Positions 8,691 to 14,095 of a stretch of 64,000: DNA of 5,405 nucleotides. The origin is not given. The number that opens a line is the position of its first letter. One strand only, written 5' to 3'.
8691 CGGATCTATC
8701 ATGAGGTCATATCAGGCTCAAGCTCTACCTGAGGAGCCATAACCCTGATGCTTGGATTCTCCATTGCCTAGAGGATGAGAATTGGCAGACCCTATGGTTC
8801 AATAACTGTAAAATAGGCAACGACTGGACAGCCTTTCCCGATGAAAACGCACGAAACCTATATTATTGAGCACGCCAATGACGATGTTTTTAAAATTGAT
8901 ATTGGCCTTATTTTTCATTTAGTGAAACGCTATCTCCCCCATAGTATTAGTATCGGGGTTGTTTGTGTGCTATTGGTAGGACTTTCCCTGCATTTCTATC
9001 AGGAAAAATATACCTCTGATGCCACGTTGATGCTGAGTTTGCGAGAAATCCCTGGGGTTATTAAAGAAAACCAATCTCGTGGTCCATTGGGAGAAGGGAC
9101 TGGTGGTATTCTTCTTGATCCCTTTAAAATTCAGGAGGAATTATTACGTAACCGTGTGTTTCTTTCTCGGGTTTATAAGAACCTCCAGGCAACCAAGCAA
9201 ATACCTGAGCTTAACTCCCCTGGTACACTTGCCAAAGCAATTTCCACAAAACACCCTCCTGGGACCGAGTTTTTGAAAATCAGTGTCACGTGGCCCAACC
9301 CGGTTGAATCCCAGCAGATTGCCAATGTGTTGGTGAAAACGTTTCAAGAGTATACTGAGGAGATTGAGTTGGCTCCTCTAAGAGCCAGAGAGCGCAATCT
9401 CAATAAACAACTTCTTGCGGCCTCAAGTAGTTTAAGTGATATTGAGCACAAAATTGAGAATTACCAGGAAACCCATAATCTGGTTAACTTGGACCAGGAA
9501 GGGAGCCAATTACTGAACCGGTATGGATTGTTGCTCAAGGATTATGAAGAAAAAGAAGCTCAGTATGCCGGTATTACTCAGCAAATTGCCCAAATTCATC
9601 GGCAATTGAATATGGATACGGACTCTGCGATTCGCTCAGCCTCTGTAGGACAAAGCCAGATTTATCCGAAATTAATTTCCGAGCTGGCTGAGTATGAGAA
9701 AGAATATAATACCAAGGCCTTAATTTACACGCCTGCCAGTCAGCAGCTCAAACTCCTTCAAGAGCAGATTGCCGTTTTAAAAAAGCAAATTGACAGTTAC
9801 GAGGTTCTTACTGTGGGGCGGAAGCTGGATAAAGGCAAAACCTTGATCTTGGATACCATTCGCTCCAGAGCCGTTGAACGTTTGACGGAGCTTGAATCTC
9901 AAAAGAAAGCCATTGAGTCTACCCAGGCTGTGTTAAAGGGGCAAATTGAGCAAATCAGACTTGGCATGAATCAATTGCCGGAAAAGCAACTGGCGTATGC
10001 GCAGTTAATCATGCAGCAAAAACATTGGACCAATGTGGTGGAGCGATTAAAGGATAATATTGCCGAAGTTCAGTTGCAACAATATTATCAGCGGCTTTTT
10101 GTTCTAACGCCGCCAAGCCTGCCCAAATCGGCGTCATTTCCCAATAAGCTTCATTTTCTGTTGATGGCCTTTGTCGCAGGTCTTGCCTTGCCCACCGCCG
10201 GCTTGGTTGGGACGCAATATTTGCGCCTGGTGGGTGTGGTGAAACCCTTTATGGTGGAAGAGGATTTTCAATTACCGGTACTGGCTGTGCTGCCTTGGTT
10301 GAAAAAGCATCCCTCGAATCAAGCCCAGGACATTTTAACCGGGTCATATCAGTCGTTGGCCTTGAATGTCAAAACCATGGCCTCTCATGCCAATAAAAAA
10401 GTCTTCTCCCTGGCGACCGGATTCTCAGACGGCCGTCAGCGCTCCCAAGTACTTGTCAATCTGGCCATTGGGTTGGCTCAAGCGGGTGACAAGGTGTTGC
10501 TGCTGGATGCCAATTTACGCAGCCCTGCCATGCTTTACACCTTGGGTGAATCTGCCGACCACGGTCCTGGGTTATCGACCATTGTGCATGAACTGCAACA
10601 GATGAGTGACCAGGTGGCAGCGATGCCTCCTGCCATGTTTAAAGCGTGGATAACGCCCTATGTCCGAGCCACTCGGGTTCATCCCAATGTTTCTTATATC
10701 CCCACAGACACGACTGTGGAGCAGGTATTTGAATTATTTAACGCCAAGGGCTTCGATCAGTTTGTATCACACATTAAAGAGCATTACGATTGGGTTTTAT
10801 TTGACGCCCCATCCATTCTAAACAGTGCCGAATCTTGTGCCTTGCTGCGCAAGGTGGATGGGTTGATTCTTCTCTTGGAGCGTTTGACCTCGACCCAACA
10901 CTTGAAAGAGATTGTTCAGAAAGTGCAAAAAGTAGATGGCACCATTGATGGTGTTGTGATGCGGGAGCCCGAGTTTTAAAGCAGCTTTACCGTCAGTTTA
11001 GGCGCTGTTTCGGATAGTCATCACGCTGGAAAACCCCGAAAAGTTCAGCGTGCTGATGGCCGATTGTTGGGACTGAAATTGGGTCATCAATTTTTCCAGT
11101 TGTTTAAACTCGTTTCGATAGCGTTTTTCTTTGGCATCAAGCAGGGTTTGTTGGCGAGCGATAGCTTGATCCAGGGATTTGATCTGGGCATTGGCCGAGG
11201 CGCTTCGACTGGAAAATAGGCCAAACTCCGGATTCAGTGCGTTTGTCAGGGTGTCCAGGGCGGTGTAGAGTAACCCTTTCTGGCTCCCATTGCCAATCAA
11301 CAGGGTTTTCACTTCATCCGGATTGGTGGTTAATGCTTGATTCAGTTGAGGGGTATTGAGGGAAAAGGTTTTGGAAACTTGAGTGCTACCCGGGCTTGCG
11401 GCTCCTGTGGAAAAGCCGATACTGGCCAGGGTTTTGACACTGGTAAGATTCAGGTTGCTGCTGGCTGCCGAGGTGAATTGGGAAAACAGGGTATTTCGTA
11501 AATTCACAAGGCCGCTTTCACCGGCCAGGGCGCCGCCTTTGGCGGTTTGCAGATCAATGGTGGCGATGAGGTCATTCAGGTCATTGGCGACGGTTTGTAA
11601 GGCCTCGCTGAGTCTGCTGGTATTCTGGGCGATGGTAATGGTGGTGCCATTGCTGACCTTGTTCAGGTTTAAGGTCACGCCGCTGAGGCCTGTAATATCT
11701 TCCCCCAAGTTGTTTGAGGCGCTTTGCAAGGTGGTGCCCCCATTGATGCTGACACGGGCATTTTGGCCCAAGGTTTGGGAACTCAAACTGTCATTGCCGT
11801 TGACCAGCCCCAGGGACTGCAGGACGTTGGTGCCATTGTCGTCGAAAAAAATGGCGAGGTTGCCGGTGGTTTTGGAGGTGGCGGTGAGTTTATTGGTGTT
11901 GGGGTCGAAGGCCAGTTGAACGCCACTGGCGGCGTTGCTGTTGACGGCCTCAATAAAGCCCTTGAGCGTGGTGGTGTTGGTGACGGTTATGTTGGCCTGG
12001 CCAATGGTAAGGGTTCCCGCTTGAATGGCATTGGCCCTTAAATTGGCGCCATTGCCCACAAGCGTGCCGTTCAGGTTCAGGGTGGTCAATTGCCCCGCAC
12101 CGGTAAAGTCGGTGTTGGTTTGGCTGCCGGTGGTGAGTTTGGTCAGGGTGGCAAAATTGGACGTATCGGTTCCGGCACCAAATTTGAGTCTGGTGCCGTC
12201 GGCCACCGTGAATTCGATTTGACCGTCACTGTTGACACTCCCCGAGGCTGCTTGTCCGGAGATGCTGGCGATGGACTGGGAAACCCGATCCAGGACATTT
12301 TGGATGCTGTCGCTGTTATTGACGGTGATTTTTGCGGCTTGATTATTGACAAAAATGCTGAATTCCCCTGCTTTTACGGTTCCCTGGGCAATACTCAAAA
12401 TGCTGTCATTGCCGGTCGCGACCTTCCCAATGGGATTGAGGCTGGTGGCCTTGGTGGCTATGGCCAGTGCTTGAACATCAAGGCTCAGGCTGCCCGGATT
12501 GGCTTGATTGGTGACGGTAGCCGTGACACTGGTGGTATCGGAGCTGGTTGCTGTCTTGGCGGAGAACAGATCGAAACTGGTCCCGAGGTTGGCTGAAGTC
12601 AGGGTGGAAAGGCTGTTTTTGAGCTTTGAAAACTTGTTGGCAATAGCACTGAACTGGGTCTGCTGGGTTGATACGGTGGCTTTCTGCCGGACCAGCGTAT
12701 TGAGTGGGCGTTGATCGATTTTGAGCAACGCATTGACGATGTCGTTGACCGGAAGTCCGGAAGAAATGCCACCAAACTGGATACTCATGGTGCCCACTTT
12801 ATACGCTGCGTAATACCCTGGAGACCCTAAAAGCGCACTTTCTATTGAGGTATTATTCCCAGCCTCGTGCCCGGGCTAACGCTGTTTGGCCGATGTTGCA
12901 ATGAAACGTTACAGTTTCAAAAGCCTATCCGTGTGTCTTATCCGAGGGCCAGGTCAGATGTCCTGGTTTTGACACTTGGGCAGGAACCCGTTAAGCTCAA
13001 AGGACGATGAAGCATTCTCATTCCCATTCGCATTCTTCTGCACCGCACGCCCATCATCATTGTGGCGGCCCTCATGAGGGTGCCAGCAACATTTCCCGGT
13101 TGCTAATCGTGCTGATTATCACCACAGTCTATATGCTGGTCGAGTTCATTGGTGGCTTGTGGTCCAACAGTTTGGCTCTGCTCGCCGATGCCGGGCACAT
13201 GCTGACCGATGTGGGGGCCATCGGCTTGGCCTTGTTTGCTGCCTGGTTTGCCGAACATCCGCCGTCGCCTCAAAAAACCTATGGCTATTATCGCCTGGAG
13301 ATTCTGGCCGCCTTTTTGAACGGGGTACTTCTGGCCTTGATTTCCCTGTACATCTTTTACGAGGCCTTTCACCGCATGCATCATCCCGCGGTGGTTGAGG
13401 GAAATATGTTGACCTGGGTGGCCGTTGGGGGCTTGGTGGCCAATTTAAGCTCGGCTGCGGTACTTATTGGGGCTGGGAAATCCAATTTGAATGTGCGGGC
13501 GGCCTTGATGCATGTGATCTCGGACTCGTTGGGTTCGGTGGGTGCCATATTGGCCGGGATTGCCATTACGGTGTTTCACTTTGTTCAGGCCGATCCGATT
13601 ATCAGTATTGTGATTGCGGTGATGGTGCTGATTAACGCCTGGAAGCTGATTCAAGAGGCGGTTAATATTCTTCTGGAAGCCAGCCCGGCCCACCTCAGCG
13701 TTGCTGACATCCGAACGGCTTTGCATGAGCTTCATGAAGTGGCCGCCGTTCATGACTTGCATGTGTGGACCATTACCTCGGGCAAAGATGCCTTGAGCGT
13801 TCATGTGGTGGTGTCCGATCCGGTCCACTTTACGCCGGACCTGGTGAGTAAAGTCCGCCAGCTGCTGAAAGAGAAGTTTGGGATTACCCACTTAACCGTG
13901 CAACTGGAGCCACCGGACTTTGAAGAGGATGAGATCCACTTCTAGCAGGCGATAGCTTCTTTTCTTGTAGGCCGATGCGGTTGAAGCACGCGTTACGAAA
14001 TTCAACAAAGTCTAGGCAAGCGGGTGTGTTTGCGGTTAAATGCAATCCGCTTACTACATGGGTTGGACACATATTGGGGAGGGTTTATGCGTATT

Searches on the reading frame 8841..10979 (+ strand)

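Call 49: search_protein_families(library=pfam, proteins=[window:8841-10979:+])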
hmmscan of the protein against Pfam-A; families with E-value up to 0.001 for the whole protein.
window:8841-10979:+ (712 aa): 1 family
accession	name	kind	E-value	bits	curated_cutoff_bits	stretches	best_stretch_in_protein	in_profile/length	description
PF13614.12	AAA_31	-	1.8e-07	31.7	27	1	537-701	18-170/177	AAA domain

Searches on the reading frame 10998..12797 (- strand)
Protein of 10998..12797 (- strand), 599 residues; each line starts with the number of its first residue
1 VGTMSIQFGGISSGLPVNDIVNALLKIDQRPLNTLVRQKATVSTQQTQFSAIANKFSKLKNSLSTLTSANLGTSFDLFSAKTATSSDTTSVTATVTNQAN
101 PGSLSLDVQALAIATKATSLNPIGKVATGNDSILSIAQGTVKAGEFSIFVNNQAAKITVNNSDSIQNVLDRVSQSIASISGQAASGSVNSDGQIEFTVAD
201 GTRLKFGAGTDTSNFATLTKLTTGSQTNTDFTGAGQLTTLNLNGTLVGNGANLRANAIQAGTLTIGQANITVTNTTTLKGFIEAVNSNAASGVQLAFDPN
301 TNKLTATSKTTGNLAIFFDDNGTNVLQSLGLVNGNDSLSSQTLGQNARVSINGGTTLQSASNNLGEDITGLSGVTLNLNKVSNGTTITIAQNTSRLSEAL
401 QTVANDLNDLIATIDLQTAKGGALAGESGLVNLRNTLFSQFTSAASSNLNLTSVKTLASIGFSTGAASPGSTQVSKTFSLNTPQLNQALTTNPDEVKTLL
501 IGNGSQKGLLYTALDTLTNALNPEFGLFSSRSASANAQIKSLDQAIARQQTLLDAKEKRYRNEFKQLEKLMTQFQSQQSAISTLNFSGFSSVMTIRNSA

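Call 49: search_protein_families(library=pfam, proteins=[window:10998-12797:-])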
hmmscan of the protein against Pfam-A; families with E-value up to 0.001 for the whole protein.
window:10998-12797:- (599 aa): 2 families
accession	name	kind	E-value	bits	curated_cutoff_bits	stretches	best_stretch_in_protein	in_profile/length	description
PF07195.17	FliD_C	-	5.4e-29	101.7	25.4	1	344-575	1-235/236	Flagellar hook-associated protein 2 C-terminus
PF02465.23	FliD_N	-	2.3e-18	67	24.8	1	13-112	1-94/97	Flagellar hook-associated protein 2 N-terminus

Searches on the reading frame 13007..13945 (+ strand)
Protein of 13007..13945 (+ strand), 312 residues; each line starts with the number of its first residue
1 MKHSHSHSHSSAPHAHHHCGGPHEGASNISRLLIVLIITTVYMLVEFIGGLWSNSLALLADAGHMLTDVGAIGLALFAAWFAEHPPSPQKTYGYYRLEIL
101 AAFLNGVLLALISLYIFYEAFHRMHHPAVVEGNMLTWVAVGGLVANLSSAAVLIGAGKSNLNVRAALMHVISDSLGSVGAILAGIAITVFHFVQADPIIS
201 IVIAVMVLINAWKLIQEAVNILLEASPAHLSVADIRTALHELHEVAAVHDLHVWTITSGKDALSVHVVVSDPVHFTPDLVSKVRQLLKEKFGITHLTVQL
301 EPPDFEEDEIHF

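Call 50: search_protein_families(library=pfam, proteins=[window:13007-13945:+])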
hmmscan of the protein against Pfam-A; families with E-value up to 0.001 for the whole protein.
window:13007-13945:+ (312 aa): 2 families
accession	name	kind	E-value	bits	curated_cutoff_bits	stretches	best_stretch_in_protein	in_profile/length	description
PF01545.26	Cation_efflux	-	7.3e-45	153.6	26.6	1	32-223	1-198/198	Cation efflux family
PF16916.11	ZT_dimer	-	5.4e-14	52.4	26.7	1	230-302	4-77/78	Dimerisation domain of Zinc Transporter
